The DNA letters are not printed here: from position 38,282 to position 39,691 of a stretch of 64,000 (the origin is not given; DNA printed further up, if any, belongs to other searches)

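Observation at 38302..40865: Orphan module upstream of argS: aaRS core without an anticodon domain, a micro-transcript, an unknown protein and a Cys/His-tailed GNAT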

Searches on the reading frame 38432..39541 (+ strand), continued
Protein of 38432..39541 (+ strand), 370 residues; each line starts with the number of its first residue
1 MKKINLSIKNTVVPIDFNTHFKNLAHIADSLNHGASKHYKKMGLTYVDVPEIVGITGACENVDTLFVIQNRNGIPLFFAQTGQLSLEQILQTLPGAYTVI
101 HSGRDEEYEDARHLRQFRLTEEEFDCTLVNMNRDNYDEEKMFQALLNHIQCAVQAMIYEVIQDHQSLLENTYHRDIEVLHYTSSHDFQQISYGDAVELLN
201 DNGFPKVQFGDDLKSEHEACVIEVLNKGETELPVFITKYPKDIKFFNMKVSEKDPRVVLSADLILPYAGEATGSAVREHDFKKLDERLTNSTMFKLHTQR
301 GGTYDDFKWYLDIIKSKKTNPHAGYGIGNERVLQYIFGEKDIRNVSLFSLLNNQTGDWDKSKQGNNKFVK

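Call 86: search_solved_structures(query=A7, max_evalue=0.01, show_alignments=0)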
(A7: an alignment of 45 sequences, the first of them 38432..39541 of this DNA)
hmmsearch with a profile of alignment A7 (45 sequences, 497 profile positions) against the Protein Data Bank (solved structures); distinct sequences matched with E-value up to 0.01: 29.
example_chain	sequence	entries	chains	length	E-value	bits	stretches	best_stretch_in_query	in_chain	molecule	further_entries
1x54_A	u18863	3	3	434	8.7e-37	130.2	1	22-348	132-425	Asparaginyl-tRNA synthetase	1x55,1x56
6pqh_A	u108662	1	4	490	2.6e-28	102.3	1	78-348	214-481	Asparagine--tRNA ligase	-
3m4p_A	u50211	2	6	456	3.8e-28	101.7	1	7-348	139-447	Asparaginyl-tRNA synthetase, putative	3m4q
5zg8_A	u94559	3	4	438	3.9e-26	95.1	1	12-348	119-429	Asparagine--tRNA ligase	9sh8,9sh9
2xti_A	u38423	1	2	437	7.6e-25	90.8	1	23-348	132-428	ASPARAGINYL-TRNA SYNTHETASE, CYTOPLASMIC, PUTATIVE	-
2xgt_A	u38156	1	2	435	1.5e-24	89.9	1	23-348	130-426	ASPARAGINYL-TRNA SYNTHETASE, CYTOPLASMIC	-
8tc7_A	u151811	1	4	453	1.6e-23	86.5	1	8-349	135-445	Asparagine--tRNA ligase, cytoplasmic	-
5xix_A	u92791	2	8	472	1.8e-23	86.3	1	8-349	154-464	Asparagine--tRNA ligase, cytoplasmic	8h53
8tc8_A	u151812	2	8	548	3e-23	85.6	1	9-349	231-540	Asparagine--tRNA ligase, cytoplasmic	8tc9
3nel_A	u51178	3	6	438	3.1e-13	52.6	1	25-348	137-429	Aspartyl-tRNA synthetase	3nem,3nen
1wyd_A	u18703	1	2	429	4e-13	52.2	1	77-347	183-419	hypothetical aspartyl-tRNA synthetase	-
1b8a_A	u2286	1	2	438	5.9e-13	51.6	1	27-348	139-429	PROTEIN (ASPARTYL-TRNA SYNTHETASE)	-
2yvq_A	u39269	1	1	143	6.7e-10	41.5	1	370-491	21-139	Carbamoyl-phosphate synthase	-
6iy6_A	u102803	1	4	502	1.6e-08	37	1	46-348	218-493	Aspartate--tRNA ligase, cytoplasmic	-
3i7f_A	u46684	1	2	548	1.7e-08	37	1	63-348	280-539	Aspartyl-tRNA synthetase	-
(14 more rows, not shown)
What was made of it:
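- On Asparagine synthetase A (AsnA / archaeal AS-AR): Profile gives 31.5 bits to AS-AR against 130 to AsnRS (call 86).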

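Call 93: predict_structure(alignment_id=A7)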
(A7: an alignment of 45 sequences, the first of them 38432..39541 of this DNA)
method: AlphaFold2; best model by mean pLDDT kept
length: 370 residues; sequences in the alignment: 45
mean_pLDDT: 85.0   pTM: 0.87
mean pLDDT of the five models: 85.0, 84.7, 84.1, 83.2, 76.0
residues with pLDDT >= 90: 232; 70-90: 73; 50-70: 25; < 50: 40
segments of 3 or more residues with pLDDT < 50: 52-79, 105-109, 366-370
pLDDT, mean of each block of 10 residues (from residue 1): 90 95 96 96 87 44 36 43 76 91 52 63 95 97 98 98 98 96 98 98 96 90 93 97 87 96 93 93 93 81 84 93 93 95 88 76 49
secondary structure, 60 per line:
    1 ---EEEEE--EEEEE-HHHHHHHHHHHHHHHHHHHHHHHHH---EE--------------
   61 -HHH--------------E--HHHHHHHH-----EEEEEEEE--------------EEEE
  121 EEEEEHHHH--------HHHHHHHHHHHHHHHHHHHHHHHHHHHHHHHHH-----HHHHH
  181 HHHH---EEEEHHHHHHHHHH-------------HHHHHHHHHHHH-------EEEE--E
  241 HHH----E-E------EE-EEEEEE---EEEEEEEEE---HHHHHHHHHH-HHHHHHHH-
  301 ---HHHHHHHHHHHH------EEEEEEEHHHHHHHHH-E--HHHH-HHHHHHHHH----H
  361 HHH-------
elements in order: E4-8 E11-15 H17-41 H82-89 E95-102 E117-125 H126-129 H138-170 H176-184 E188-191 H192-201 H215-226 E234-237 E260-265 E269-277 H281-290 H292-299 H304-315 E322-328 H329-337 H342-345 H347-355 H360-363

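Call 96: fold_search(model_id=the predicted structure, library=pdb)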
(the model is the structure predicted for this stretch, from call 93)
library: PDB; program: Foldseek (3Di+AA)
matches with E <= 10: 653; with E <= 0.001: 246
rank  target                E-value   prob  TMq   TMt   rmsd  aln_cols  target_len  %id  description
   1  1x54                  1.6e-23  1.00  0.72  0.62   3.1       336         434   28  Crystal structure of asparaginyl-tRNA synthetase from Pyrococcus horikoshii complexed with asparaginyl-adenylate (released 2006-05-23)
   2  9sh8                  1.3e-22  1.00  0.71  0.61   3.6       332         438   25  Thermus thermophilus asparaginyl-tRNA synthetase with bound sulphamoyl-analogue of asparaginyl-adenylate (AsnAMS) (released 2025-09-17)
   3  1x56                  2.4e-22  1.00  0.68  0.61   4.1       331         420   26  Crystal structure of asparaginyl-tRNA synthetase from Pyrococcus horikoshii (released 2006-05-23)
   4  9sh9_A                3.2e-22  1.00  0.69  0.60   4.2       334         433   24  Thermus thermophilus asparaginyl-tRNA synthetase dimer with bound ATP (released 2025-09-17)
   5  8tc8_C                2.7e-21  1.00  0.70  0.60   3.6       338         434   23  Human asparaginyl-tRNA synthetase bound to adenosine 5'-sulfamate (released 2024-02-07)
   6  6pqh_C                2.7e-21  1.00  0.68  0.54   5.7       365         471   23  Crystal structure of Asparagine-tRNA ligase from Elizabethkingia sp. CCUG 26117 (released 2019-07-31)
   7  8tc9_A                3.2e-21  1.00  0.70  0.60   3.8       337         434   23  Human asparaginyl-tRNA synthetase bound to OSM-S-106 (released 2024-02-07)
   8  6pqh_B                4.1e-21  1.00  0.68  0.53   5.8       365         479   23  Crystal structure of Asparagine-tRNA ligase from Elizabethkingia sp. CCUG 26117 (released 2019-07-31)
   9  8tc8_A                4.4e-21  1.00  0.70  0.60   3.4       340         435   23  Human asparaginyl-tRNA synthetase bound to adenosine 5'-sulfamate (released 2024-02-07)
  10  5zg8                  5.5e-21  1.00  0.66  0.59   4.3       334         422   24  Crystal Structure of TtNRS (released 2019-03-13)
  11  8h53_B                5.5e-21  1.00  0.70  0.61   3.4       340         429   23  Human asparaginyl-tRNA synthetase in complex with asparagine-AMP (released 2023-10-25)
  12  6pqh_D                6.2e-21  1.00  0.68  0.53   5.8       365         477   24  Crystal structure of Asparagine-tRNA ligase from Elizabethkingia sp. CCUG 26117 (released 2019-07-31)
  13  8tc9_C                6.6e-21  1.00  0.70  0.60   3.7       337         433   23  Human asparaginyl-tRNA synthetase bound to OSM-S-106 (released 2024-02-07)
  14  8tc9_B                7.4e-21  1.00  0.68  0.59   3.2       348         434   22  Human asparaginyl-tRNA synthetase bound to OSM-S-106 (released 2024-02-07)
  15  3m4p_C                7.4e-21  1.00  0.67  0.58   3.9       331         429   25  Entamoeba histolytica asparaginyl-tRNA synthetase (AsnRS) in complex with asparaginyl-adenylate (released 2010-03-23)
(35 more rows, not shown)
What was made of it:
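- On Canonical AsnRS (asnS): Foldseek 1x54 TM 0.72 (call 96).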
